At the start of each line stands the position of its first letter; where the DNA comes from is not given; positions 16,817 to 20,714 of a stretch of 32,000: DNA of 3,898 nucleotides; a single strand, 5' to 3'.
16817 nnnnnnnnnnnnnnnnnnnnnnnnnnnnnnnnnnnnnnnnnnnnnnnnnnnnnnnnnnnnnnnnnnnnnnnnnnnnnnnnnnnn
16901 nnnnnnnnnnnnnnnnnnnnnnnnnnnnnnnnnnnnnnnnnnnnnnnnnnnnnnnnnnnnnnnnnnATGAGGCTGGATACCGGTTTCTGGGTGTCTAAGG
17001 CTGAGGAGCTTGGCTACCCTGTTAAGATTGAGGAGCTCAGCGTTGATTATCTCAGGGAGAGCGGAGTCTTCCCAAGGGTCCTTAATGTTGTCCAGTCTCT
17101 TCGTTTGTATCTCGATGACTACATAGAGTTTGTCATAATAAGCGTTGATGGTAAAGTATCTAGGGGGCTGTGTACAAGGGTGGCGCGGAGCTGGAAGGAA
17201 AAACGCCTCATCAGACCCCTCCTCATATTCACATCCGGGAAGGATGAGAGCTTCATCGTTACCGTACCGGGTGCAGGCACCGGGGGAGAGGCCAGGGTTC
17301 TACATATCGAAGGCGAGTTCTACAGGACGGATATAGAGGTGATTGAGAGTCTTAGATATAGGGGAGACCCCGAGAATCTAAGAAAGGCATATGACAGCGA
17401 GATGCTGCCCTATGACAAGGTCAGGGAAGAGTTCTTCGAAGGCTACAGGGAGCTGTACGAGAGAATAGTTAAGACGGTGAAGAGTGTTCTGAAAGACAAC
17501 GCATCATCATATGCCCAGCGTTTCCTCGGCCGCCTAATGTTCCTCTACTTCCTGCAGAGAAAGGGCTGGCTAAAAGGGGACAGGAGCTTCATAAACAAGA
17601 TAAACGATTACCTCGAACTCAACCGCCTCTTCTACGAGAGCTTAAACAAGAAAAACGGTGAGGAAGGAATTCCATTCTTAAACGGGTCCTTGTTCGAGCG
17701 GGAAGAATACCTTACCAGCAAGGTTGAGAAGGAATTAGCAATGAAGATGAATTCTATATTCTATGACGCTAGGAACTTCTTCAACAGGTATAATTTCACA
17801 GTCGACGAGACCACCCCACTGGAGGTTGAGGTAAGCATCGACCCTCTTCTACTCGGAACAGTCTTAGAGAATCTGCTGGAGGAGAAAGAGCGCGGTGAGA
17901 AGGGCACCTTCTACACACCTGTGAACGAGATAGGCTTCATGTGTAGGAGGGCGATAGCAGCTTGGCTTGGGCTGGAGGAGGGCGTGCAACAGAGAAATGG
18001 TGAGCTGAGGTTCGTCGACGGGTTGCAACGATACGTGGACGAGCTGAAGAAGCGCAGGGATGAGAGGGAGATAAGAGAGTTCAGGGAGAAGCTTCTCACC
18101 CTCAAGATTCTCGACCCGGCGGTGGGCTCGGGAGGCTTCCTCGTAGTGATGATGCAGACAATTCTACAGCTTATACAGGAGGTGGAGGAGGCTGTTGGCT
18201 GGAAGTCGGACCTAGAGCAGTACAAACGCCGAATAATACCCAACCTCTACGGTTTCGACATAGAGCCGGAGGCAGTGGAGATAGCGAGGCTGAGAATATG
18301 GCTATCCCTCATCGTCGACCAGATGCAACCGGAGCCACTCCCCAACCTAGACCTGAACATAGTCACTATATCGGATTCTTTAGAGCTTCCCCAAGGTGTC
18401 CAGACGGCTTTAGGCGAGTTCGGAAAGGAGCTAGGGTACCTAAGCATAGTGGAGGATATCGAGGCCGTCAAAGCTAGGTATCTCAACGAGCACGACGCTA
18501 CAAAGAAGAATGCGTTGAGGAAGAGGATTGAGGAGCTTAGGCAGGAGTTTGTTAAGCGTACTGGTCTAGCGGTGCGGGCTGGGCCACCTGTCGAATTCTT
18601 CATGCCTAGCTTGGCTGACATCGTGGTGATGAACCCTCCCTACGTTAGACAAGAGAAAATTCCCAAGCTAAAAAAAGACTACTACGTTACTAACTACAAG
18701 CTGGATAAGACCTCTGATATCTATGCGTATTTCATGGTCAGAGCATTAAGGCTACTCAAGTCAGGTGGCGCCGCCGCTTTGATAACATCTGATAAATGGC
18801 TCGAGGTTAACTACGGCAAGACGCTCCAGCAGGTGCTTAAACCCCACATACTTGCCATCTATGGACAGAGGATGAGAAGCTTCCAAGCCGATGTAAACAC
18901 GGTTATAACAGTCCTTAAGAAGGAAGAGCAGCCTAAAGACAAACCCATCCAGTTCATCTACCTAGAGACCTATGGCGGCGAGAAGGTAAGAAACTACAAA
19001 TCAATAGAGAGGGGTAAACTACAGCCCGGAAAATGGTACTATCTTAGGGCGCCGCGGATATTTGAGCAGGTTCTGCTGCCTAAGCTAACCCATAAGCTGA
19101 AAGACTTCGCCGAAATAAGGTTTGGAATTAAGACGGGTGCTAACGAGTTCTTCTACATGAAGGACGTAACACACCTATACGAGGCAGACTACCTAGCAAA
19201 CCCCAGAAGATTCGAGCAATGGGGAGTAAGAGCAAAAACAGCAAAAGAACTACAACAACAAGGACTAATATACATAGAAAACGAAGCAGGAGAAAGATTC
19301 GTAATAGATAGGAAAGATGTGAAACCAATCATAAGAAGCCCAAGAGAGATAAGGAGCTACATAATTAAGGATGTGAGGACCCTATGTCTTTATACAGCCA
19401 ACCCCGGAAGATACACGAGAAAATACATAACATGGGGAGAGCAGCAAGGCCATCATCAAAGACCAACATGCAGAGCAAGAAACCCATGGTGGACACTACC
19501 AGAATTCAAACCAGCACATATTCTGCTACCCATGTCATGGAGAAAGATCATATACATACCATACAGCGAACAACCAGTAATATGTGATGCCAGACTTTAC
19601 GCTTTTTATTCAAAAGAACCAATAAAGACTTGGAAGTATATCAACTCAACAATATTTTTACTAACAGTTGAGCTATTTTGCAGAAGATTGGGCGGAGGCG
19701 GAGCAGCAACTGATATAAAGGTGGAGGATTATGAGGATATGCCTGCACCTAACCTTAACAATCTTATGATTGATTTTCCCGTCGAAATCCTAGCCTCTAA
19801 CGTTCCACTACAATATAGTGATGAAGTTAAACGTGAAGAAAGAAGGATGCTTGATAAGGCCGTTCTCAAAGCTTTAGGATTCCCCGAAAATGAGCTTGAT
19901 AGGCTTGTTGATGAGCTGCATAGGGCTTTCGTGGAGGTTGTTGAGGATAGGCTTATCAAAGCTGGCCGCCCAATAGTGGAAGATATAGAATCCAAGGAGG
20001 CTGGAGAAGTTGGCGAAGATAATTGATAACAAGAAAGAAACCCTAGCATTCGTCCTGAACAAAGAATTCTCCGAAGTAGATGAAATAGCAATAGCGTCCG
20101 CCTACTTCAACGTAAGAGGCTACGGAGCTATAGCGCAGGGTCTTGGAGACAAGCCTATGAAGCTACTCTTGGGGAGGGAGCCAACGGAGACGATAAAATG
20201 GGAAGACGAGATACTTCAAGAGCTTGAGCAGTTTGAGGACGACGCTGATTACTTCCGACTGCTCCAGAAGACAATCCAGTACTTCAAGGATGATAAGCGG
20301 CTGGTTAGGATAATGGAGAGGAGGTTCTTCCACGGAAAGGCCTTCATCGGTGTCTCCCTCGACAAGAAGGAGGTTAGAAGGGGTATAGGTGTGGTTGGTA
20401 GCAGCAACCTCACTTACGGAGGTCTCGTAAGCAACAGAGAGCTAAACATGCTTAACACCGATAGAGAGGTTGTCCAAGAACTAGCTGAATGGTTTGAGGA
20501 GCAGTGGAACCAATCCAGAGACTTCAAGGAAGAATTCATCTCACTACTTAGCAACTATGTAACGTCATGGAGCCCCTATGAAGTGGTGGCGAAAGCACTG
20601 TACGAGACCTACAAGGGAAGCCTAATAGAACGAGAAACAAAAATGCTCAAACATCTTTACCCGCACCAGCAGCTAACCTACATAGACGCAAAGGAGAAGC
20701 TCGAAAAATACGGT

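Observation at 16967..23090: Compact two-gene module: stand-alone Type IIG/PglX-like N6A methyltransferase translationally coupled to a PLD-nuclease/SNF2-helicase fusion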

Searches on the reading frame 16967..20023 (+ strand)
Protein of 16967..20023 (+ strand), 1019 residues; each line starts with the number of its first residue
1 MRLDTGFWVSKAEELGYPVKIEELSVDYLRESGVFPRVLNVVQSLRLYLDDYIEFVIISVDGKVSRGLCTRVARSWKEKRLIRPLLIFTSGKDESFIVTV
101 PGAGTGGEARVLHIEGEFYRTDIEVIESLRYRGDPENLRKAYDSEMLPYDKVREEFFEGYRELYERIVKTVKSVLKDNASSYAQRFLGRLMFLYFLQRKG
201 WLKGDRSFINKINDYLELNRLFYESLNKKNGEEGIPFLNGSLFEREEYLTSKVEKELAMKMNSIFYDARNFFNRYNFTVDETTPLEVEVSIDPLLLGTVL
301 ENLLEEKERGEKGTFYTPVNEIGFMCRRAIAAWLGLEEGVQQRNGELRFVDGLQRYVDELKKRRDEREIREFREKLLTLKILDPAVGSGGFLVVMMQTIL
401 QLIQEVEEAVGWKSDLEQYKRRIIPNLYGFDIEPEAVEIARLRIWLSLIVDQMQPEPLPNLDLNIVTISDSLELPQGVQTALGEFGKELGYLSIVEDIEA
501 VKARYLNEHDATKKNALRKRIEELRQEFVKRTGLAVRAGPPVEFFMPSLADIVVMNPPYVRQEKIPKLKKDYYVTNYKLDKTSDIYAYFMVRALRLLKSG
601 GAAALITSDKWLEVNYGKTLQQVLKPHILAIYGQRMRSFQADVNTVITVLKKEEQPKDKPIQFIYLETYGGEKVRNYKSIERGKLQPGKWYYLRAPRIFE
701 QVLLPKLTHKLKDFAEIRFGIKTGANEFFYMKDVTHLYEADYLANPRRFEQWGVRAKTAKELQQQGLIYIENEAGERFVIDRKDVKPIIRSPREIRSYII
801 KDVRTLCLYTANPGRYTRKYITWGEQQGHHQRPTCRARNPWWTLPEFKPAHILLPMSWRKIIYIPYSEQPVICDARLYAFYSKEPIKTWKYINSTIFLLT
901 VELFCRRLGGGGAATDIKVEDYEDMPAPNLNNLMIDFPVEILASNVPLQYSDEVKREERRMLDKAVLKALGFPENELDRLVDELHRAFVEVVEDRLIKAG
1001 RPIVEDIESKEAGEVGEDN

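Call 6: search_protein_families(library=pfam, proteins=[window:16967-20023:+], max_evalue=0.01)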
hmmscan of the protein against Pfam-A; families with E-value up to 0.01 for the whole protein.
window:16967-20023:+ (1019 aa): 5 families
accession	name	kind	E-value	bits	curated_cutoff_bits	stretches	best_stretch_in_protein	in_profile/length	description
PF07669.17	Eco57I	-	1.3e-29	103.9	25.3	1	426-623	2-149/171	Eco57I restriction-modification methylase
PF20473.4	MmeI_Mtase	-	1.9e-11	44.1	27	1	363-447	5-85/259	MmeI, DNA-methyltransferase domain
PF02384.22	N6_Mtase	-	1.5e-10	41.4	20.4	1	548-685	124-265/311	N-6 DNA Methylase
PF25120.1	DUF7814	-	0.0032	17.6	27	1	204-252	104-165/228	Domain of unknown function (DUF7814)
PF01170.24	UPF0020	-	0.0067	16.6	22.3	0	380-442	31-94/197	RMKL-like, methyltransferase domain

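Call 7: search_protein_families(library=padloc, proteins=[window:16967-20023:+], max_evalue=0.01)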
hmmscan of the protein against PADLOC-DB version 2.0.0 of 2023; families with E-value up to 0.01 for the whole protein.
window:16967-20023:+ (1019 aa): 69 families (the best 25 are shown)
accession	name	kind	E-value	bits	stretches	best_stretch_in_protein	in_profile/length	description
PDLC03601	REase_MTase_IIG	-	8.7e-51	170.8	2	148-472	203-556/1110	Type IIG restriction enzyme-methyltransferase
PDLC03596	REase_MTase_IIG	-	4.5e-41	138.8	2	373-655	536-822/1148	Type IIG restriction enzyme-methyltransferase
PDLC03612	REase_MTase_IIG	-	1.7e-36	123.8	3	551-730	808-998/1247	Type IIG restriction enzyme-methyltransferase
PDLC03267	MTase_II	-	1.3e-22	78.4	2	551-734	108-307/539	Type II methyltransferase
PDLC02523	PglX|PglXI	-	2.8e-22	76.4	2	477-649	477-660/1428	PglX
PDLC02521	PglX|PglXI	-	5.5e-21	72.3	1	353-681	279-617/1174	PglX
PDLC03609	REase_MTase_IIG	-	5.8e-21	72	2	545-715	553-724/1066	Type IIG restriction enzyme-methyltransferase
PDLC03627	REase_MTase_IIG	-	1.4e-19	67.4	1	290-447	327-481/1136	Type IIG restriction enzyme-methyltransferase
PDLC03313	MTase_II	-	3.9e-19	66.6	1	548-680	143-279/563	Type II methyltransferase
PDLC03628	REase_MTase_IIG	-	3.2e-17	59.9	3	139-330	153-355/1100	Type IIG restriction enzyme-methyltransferase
PDLC02525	PglX|PglXI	-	9.1e-17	58.9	1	376-668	282-578/607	PglX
PDLC02528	PglX|PglXI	-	4.7e-16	55.7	1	372-731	285-659/1125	PglX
PDLC03600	REase_MTase_IIG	-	5.6e-16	55.7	2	545-729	492-690/1205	Type IIG restriction enzyme-methyltransferase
PDLC02524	PglX|PglXI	-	1.7e-15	54.6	1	373-655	120-404/722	PglX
PDLC04134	mad2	-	2.6e-15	54.2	1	169-686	150-478/492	mads_2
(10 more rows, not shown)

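Call 8: search_protein_families(library=ncbifam, proteins=[window:16967-20023:+], max_evalue=0.01)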
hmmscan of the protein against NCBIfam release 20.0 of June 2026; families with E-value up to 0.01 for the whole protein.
window:16967-20023:+ (1019 aa): 6 families
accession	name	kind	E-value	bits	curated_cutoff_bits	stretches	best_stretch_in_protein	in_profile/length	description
NF033455.1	BREX_6_MTaseX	exception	5e-22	77.3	900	2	371-447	322-399/1319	BREX-6 system adenine-specific DNA-methyltransferase PglX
NF033452.1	BREX_1_MTaseX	exception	1.3e-21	76.2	500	1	353-699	285-663/1210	BREX-1 system adenine-specific DNA-methyltransferase PglX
NF033451.1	BREX_2_MTaseX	equivalog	1.3e-07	29.7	400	1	376-476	222-319/1185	BREX-2 system adenine-specific DNA-methyltransferase PglX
NF033454.1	BREX_5_MTaseX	exception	3.9e-07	28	900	1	551-668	504-622/1404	BREX-5 system adenine-specific DNA-methyltransferase PglX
NF047738.1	antiphage_MADS2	equivalog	1.4e-06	26.9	720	1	380-445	334-406/654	methylation-associated defense system DNA methyltransferase MAD2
TIGR02987.1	met_A_Alw26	exception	0.0002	20.3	353.5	0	377-435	31-74/523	Alw26I/Eco31I/Esp3I family type II restriction adenine-specific DNA-methyltransferase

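Call 10: search_solved_structures(query=window:16967-20023:+, max_evalue=0.01)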
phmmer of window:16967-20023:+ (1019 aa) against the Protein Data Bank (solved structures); distinct sequences matched with E-value up to 0.01: 7.
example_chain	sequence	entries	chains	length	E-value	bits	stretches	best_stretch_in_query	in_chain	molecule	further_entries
8c45_A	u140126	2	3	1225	4.2e-08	34.6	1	544-666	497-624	site-specific DNA-methyltransferase (adenine-specific)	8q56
7qw5_A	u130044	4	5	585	8e-07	30.3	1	550-626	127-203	Modification methylase BseCI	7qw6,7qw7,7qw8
7lni_A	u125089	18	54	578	5.8e-06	27.5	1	551-628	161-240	Site-specific DNA-methyltransferase (adenine-specific)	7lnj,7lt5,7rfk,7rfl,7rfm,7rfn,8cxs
8cxz_A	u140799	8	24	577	5.8e-06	27.5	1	551-628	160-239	Site-specific DNA-methyltransferase (adenine-specific)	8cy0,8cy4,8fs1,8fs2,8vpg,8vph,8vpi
9ewz_C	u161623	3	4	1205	4.8e-05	24.5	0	545-622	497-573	Adenine-specific methyltransferase BrxX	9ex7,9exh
8zek_A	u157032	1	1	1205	5.6e-05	24.2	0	548-622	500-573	site-specific DNA-methyltransferase (adenine-specific)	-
5hr4_C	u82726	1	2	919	0.002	19.1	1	351-447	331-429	MmeI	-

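Call 15: find_homologous_proteins(query=window:16967-20023:+)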
Query window:16967-20023:+ (1019 aa): 3573 proteins with E <= 0.001 among 8000 candidates; the best 120 are listed.
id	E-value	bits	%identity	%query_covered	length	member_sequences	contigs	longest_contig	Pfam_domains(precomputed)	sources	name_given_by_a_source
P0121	0.0e+0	2315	100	100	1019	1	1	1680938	PF02384.23,PF07669.18,PF22837.2,PF20473.5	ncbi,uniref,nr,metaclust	ncbi:type II restriction enzyme, methylase subunit [Candidatus Caldarchaeum subterraneum]|uniref:sit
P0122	0.0e+0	1782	77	99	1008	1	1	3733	PF02384.23,PF07669.18,PF22837.2,PF20473.5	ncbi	-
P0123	0.0e+0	1723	74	97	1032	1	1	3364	PF02384.23,PF07669.18,PF22837.2,PF20473.5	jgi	-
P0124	0.0e+0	1674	75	95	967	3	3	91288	PF02384.23,PF07669.18,PF22837.2,PF20473.5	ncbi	ncbi:MAG: DNA methyltransferase [Nitrososphaerota archaeon]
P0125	0.0e+0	1561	69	98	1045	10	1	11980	PF02384.23,PF07669.18,PF22837.2,PF20473.5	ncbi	ncbi:MAG: DNA methyltransferase [Thermoproteota archaeon]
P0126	0.0e+0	1557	66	100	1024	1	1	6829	PF02384.23,PF07669.18,PF22837.2,PF20473.5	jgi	jgi:hypothetical protein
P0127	0.0e+0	1543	66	98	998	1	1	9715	PF02384.23,PF07669.18,PF22837.2,PF20473.5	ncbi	ncbi:MAG: Eco57I restriction-modification methylase domain-containing protein [Caldisericaceae bacte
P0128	0.0e+0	1524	67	100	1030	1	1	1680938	PF02384.23,PF07669.18,PF22837.2,PF20473.5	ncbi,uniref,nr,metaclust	ncbi:type II restriction enzyme, methylase subunit [Candidatus Caldarchaeum subterraneum]|uniref:sit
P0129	0.0e+0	1516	65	100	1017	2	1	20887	PF02384.23,PF07669.18,PF22837.2,PF20473.5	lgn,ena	-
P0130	0.0e+0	1505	65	100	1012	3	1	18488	PF02384.23,PF07669.18,PF22837.2,PF20473.5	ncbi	ncbi:MAG: DNA methyltransferase [Candidatus Caldarchaeum sp.]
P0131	0.0e+0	1465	65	98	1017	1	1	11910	PF02384.23,PF07669.18,PF22837.2,PF20473.5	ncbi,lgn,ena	-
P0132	0.0e+0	1446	63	98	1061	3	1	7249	PF02384.23,PF07669.18,PF22837.2,PF20473.5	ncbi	ncbi:MAG: DNA methyltransferase [Nitrososphaerota archaeon]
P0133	0.0e+0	1427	62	100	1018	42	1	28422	PF02384.23,PF07669.18,PF22837.2,PF20473.5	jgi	jgi:hypothetical protein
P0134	0.0e+0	1419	62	100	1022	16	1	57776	PF02384.23,PF07669.18,PF22837.2,PF20473.5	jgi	jgi:hypothetical protein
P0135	0.0e+0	1399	62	100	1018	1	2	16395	PF02384.23,PF07669.18,PF22837.2,PF20473.5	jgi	-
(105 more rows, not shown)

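Call 103: search_solved_structures(query=A6, max_evalue=0.001)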
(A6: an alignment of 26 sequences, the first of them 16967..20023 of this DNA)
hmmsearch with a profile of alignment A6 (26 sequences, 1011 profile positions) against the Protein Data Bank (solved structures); distinct sequences matched with E-value up to 0.001: 7.
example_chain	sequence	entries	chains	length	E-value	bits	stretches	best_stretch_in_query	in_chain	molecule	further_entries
7qw5_A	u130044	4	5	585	2.1e-16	62.2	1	543-670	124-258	Modification methylase BseCI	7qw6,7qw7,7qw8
8c45_A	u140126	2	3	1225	6.2e-13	50.6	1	380-636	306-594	site-specific DNA-methyltransferase (adenine-specific)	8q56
7lni_A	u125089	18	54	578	3.1e-11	45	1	544-775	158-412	Site-specific DNA-methyltransferase (adenine-specific)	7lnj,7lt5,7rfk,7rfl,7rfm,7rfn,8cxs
8cxz_A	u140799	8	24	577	3.3e-11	44.9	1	544-775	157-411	Site-specific DNA-methyltransferase (adenine-specific)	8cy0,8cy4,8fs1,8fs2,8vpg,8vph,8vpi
9ewz_C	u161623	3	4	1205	3.6e-11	44.8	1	380-614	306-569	Adenine-specific methyltransferase BrxX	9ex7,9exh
8zek_A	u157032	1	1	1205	4.4e-11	44.5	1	540-616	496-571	site-specific DNA-methyltransferase (adenine-specific)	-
5hr4_C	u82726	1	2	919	1.2e-05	26.5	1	348-449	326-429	MmeI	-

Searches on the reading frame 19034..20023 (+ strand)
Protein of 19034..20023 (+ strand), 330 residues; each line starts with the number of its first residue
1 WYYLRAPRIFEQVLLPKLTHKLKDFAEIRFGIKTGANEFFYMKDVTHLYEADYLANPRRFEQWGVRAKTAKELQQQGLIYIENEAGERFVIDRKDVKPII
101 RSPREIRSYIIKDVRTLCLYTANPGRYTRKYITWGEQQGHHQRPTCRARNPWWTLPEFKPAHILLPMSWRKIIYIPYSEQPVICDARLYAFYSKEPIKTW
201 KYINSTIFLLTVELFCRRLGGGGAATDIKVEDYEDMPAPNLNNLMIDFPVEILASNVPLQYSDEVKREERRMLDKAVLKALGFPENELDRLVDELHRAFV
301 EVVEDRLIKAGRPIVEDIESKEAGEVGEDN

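Call 99: search_protein_families(library=pfam, proteins=[window:19034-20023:+], max_evalue=1)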
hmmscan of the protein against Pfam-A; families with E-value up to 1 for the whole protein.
window:19034-20023:+ (330 aa): 1 family
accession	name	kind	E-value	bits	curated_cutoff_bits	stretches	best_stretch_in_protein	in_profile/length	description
PF22837.1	M_Eco57I_C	-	0.001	19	27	1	128-160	112-144/283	Type II methyltransferase M.Eco57I, C-terminal domain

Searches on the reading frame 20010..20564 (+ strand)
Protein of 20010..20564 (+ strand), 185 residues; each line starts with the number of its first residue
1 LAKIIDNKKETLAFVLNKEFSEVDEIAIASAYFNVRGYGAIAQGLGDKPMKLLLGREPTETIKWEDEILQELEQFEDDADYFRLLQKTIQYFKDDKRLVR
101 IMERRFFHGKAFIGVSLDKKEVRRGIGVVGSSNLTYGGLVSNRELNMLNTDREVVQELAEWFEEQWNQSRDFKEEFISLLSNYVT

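Call 95: search_solved_structures(query=A5, max_evalue=1)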
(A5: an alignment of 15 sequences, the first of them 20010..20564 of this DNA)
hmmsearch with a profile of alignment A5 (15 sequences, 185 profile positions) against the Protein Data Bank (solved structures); distinct sequences matched with E-value up to 1: 11.
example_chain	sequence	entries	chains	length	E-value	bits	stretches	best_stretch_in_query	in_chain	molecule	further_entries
7clg_A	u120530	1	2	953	3.3e-09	40.2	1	94-181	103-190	Putative helicase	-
9lkx_K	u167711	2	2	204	0.00014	25.1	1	82-175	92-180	Mitochondrial cardiolipin hydrolase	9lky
7e0m_A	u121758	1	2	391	0.00016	24.9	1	102-169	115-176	Phospholipase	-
4ggj_A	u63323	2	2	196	0.00029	24.1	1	83-176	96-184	Mitochondrial cardiolipin hydrolase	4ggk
4h4a_A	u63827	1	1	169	0.0097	19.1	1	125-170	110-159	Mitochondrial cardiolipin hydrolase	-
4gen_A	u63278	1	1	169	0.012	18.8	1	125-168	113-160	Mitochondrial cardiolipin hydrolase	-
4gel_A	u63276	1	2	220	0.017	18.3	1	125-170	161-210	Mitochondrial cardiolipin hydrolase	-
4gem_A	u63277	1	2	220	0.022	17.9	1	125-170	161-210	Mitochondrial cardiolipin hydrolase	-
2c1l_A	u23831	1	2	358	0.037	17.2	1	90-152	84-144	RESTRICTION ENDONUCLEASE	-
1byr_A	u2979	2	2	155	0.045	16.9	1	110-175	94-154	PROTEIN (ENDONUCLEASE)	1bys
7mq8_NE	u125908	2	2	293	0.35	14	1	30-100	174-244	Uncharacterized protein C1orf131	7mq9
